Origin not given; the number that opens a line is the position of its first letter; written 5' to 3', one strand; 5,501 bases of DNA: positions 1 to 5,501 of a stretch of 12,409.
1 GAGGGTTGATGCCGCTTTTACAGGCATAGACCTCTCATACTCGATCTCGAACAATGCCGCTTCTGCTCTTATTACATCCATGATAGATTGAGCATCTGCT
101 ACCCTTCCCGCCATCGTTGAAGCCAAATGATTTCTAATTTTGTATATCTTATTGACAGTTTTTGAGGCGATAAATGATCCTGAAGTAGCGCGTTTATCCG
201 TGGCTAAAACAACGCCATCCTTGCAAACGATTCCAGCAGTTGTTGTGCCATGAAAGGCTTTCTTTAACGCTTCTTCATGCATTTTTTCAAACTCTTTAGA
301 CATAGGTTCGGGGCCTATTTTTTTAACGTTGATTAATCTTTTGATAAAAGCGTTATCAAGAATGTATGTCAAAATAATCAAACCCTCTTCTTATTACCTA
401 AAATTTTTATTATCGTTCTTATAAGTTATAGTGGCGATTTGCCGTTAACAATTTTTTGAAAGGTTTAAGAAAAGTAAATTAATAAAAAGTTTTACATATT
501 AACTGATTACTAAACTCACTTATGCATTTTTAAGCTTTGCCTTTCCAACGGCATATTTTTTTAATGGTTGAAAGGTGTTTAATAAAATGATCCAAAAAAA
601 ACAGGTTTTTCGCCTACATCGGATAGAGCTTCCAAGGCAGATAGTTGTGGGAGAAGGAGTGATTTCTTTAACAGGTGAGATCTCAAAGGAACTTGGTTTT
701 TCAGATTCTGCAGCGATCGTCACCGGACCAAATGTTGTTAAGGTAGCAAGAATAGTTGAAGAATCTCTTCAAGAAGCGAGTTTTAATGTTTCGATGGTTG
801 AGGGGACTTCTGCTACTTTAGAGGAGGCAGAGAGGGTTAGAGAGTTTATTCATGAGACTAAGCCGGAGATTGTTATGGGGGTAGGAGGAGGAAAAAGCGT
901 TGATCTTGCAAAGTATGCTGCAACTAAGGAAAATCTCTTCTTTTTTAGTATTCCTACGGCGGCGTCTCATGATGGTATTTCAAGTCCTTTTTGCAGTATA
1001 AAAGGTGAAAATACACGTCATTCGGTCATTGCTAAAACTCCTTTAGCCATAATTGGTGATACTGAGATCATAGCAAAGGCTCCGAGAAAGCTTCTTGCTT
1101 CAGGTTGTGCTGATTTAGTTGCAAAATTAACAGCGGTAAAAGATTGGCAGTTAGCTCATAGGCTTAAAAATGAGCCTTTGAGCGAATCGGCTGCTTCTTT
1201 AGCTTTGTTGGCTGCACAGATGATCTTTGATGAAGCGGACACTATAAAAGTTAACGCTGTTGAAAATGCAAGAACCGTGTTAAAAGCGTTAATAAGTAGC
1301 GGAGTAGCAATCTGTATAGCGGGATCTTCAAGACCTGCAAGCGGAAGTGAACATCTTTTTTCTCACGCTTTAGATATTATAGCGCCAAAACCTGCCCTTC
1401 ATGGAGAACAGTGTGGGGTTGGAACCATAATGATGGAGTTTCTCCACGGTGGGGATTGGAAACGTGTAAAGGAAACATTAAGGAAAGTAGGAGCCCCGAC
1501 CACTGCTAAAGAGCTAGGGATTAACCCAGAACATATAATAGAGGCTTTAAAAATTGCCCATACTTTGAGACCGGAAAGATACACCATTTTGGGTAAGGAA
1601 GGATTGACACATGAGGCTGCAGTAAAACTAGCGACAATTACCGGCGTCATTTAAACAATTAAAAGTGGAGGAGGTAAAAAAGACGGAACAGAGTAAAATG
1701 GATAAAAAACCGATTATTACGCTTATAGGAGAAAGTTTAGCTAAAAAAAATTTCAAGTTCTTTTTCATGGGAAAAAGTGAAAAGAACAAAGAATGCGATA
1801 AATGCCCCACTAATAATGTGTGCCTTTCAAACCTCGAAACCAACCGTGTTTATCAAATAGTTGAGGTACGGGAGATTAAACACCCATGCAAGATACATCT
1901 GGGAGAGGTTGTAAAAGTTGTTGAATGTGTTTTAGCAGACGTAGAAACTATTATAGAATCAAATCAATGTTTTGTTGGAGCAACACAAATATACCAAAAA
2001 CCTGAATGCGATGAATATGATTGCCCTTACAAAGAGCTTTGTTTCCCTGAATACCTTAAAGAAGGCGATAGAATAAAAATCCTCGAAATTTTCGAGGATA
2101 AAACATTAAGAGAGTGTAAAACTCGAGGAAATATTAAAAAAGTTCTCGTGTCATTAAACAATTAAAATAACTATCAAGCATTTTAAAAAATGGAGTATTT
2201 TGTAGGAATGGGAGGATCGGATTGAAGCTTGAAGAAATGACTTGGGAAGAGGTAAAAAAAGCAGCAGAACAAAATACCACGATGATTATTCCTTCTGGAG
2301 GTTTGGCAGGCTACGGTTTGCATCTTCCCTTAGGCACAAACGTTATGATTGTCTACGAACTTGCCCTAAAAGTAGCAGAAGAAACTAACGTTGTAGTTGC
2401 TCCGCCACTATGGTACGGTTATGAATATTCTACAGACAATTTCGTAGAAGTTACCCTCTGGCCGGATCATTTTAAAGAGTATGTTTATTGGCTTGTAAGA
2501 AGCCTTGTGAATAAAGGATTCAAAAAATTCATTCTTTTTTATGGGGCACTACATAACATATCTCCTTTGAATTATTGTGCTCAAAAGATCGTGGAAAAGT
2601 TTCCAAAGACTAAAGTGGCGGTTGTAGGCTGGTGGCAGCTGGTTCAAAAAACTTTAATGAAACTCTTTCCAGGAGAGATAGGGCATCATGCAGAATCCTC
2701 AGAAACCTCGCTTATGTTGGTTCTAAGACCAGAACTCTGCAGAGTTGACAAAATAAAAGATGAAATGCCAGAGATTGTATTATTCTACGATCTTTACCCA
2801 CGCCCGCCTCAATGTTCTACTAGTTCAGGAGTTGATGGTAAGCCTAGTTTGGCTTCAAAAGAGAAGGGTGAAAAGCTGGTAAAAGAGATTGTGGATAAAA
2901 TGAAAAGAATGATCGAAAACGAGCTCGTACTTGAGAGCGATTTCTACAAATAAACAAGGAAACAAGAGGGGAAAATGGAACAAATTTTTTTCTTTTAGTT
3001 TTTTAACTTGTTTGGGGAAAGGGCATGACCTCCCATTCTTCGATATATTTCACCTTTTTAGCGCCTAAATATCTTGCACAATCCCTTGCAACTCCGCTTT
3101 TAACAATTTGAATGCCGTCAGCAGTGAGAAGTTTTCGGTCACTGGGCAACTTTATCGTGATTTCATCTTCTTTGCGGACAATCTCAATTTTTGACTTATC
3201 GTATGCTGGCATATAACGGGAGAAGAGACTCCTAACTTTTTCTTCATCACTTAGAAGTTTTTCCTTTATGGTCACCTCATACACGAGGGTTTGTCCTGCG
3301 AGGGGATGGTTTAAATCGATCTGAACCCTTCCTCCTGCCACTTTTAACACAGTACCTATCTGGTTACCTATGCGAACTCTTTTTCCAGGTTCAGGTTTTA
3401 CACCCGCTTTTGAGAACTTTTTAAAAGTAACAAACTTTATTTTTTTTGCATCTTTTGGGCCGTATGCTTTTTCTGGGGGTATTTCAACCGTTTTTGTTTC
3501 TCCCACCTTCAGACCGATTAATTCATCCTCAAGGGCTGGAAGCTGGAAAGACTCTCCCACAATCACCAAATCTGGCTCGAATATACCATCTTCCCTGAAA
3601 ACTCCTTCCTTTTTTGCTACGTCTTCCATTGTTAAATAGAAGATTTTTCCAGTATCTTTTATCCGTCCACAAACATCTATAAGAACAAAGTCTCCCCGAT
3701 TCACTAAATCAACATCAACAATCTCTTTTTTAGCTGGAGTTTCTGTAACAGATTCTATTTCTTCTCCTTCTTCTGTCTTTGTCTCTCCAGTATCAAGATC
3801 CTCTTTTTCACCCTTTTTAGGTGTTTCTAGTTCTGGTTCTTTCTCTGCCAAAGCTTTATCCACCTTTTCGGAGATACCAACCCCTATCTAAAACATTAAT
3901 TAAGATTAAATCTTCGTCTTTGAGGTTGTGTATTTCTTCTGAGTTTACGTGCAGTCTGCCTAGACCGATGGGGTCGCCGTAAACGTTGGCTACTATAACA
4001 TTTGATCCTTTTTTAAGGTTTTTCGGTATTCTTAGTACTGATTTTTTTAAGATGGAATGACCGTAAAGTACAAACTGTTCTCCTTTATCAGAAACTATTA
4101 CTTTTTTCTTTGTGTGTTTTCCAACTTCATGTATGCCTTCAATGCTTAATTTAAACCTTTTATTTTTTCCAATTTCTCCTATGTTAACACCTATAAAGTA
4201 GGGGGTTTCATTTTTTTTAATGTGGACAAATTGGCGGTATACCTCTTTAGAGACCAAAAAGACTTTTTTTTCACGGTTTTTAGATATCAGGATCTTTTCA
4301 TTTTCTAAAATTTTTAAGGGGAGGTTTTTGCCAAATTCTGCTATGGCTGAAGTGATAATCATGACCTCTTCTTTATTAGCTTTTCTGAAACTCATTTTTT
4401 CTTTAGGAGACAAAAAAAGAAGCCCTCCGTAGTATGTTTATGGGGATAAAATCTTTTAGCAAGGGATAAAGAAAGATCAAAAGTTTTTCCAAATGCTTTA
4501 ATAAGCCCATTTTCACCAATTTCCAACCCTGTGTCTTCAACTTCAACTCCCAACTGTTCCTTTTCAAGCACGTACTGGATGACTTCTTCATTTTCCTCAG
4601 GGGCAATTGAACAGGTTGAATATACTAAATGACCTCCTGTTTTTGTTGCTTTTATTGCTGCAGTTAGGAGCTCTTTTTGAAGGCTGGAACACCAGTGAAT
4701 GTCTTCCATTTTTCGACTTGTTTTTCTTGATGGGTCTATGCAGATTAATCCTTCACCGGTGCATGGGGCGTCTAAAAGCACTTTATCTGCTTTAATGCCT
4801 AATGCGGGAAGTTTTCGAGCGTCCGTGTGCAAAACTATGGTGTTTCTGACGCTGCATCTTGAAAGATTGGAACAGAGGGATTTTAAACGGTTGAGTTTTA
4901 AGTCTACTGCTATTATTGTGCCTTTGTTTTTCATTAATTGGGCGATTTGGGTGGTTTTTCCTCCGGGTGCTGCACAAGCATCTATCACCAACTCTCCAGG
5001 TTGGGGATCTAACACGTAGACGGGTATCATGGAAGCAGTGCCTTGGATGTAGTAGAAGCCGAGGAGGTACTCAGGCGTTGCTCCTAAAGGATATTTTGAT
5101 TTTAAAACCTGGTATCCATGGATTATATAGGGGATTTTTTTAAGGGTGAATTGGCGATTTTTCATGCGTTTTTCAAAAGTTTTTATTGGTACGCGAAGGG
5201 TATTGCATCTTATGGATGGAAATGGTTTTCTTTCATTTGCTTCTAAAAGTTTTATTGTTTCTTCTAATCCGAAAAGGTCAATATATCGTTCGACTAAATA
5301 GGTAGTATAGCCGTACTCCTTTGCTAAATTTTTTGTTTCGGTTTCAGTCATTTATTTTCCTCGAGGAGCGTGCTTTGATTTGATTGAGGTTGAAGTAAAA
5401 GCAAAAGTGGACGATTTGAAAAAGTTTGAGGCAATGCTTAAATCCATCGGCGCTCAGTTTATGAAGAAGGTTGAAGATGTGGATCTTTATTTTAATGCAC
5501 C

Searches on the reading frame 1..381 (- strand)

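Call 12: search_protein_families(library=pfam, proteins=[window:1-381:-], max_evalue=0.001)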
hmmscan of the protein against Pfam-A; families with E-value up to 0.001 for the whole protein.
window:1-381:- (127 aa): 1 family
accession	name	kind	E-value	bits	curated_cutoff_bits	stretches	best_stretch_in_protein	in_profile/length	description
PF00227.31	Proteasome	-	3.9e-27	95.5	22.4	1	43-123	2-87/189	Proteasome subunit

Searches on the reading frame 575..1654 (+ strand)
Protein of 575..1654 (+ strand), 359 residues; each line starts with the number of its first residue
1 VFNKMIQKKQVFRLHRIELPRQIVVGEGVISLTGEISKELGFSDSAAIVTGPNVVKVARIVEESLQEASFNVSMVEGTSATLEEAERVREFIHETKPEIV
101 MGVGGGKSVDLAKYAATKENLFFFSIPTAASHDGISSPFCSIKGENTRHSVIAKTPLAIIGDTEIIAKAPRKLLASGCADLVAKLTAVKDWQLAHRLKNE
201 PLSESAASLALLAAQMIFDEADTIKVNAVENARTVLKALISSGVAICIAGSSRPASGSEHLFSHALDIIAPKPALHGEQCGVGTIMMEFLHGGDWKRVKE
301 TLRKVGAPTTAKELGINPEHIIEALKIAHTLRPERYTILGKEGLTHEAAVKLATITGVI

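Call 12: search_protein_families(library=pfam, proteins=[window:575-1654:+], max_evalue=0.001)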
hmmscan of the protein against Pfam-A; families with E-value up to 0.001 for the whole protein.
window:575-1654:+ (359 aa): 2 families
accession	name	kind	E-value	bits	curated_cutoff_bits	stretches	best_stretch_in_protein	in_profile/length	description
PF13685.12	Fe-ADH_2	-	1.3e-34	119.7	28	1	24-170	1-149/149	Iron-containing alcohol dehydrogenase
PF00465.25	Fe-ADH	-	1.3e-17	64.3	31.3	1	20-153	1-155/168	Iron-containing alcohol dehydrogenase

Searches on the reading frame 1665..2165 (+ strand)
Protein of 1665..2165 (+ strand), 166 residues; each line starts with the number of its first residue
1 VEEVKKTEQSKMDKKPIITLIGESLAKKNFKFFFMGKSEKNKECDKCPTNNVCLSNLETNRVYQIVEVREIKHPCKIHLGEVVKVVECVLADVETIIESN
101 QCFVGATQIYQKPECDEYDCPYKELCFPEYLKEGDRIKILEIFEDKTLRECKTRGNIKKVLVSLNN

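Call 12: search_protein_families(library=pfam, proteins=[window:1665-2165:+], max_evalue=0.001)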
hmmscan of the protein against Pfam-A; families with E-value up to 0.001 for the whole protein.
window:1665-2165:+ (166 aa): 1 family
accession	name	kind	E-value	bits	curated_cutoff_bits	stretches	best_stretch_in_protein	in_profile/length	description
PF03684.18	UPF0179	-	8.3e-36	123.4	25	1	17-161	1-139/140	Uncharacterised protein family (UPF0179)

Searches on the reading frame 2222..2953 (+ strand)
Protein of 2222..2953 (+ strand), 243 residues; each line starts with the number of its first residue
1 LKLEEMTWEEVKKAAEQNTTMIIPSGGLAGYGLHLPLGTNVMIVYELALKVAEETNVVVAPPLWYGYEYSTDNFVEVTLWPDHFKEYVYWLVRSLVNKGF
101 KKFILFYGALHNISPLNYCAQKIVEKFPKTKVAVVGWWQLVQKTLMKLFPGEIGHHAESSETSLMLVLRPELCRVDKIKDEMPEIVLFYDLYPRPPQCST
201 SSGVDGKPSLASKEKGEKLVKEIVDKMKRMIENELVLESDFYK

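Call 12: search_protein_families(library=pfam, proteins=[window:2222-2953:+], max_evalue=0.001)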
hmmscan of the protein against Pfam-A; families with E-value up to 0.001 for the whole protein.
window:2222-2953:+ (243 aa): 1 family
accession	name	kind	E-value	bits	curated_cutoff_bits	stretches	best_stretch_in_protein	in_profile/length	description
PF02633.19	Creatininase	-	1.3e-46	159.4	31.3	1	4-230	1-237/238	Creatinine amidohydrolase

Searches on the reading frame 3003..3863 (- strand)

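Call 12: search_protein_families(library=pfam, proteins=[window:3003-3863:-], max_evalue=0.001)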
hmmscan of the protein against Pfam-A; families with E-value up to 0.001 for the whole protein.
window:3003-3863:- (286 aa): 3 families
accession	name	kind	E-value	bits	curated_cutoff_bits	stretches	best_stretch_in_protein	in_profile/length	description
PF18046.7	FKBP26_C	-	1.3e-11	45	27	1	206-278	1-72/72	FKBP26_C-terminal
PF22199.2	FKBP26_IF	-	1.3e-11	44.7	27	1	145-188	3-46/46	FKBP26, IF domain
PF00254.34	FKBP_C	-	1.5e-07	32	21.1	1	55-141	6-78/94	FKBP-type peptidyl-prolyl cis-trans isomerase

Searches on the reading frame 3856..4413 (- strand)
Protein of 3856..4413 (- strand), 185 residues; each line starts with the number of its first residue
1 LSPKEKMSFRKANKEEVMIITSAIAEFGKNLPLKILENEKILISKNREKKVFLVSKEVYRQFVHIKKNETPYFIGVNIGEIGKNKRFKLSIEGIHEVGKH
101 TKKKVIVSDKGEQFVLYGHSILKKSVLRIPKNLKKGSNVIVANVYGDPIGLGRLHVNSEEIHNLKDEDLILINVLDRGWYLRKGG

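Call 12: search_protein_families(library=pfam, proteins=[window:3856-4413:-], max_evalue=0.001)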
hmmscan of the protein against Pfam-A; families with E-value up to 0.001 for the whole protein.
window:3856-4413:- (185 aa): 3 families
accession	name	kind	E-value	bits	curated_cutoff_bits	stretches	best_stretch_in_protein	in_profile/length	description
PF03657.19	UPF0113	-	2.5e-17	63.3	23.8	1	104-183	1-73/73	UPF0113 PUA domain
PF17833.7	pre-PUA_NIP7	-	1.7e-11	44.7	23.1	1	9-91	1-80/80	NIP7/UPF0113, pre-PUA domain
PF01472.26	PUA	-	7.5e-08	32.6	24.8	1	103-165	1-63/74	PUA domain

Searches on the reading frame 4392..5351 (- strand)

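Call 12: search_protein_families(library=pfam, proteins=[window:4392-5351:-], max_evalue=0.001)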
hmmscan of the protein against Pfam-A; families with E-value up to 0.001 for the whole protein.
window:4392-5351:- (319 aa): 6 families
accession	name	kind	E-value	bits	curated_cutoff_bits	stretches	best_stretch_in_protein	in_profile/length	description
PF01189.24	Methyltr_RsmB-F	-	9.7e-62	208.6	27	1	112-316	2-198/199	16S rRNA methyltransferase RsmB/F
PF17125.10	Methyltr_RsmF_N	-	7.4e-12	46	34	1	20-103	6-84/86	N-terminal domain of 16S rRNA methyltransferase RsmF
PF01728.25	FtsJ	-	3.2e-08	34.1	24.1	1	118-264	21-154/181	FtsJ-like methyltransferase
PF22458.1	RsmF-B_ferredox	-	1.1e-05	25.9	27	1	17-79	3-64/74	Methyltr_RsmF/B-like, ferredoxin-like domain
PF13847.12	Methyltransf_31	-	9e-05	22.6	27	1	119-262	4-123/145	Methyltransferase domain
PF02475.24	TRM5-TYW2_MTfase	-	0.0002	21.8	28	1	117-221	35-136/164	TRM5/TYW2 methyltransferase domain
